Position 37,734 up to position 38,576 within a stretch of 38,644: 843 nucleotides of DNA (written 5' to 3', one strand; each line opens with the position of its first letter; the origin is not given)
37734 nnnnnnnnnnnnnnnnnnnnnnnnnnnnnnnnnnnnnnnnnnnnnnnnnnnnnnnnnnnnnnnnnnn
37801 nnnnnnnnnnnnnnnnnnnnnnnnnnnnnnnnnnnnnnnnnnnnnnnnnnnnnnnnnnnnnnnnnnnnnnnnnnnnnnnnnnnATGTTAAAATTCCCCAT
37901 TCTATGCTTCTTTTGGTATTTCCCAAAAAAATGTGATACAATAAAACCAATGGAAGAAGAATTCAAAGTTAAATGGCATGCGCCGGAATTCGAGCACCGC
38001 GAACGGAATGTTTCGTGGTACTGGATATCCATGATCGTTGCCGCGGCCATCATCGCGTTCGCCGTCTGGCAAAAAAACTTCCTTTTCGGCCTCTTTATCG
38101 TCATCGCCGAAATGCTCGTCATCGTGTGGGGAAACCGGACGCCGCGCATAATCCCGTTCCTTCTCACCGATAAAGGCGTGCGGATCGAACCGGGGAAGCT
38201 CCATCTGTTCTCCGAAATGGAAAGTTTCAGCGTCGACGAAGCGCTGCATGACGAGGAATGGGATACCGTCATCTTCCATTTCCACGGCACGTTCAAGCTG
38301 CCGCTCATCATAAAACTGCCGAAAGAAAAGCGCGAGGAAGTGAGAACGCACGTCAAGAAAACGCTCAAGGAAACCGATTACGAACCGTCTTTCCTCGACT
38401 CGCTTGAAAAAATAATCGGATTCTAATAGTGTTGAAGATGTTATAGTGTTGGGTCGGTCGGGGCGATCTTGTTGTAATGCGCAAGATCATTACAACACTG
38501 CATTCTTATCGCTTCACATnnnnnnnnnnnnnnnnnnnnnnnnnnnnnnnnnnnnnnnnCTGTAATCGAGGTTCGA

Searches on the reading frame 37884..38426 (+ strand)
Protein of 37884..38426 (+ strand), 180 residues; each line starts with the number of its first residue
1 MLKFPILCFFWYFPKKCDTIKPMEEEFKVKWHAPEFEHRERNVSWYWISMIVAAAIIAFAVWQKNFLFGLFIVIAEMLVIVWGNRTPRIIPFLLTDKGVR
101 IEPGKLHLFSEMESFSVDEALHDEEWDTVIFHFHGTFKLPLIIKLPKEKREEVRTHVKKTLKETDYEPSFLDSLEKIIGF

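Call 65: find_encoding_contigs(protein=window:37884-38426:+, flank=10000, max_places=3)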
Protein window:37884-38426:+ (180 aa): no gene with exactly this product is on record in the collection.
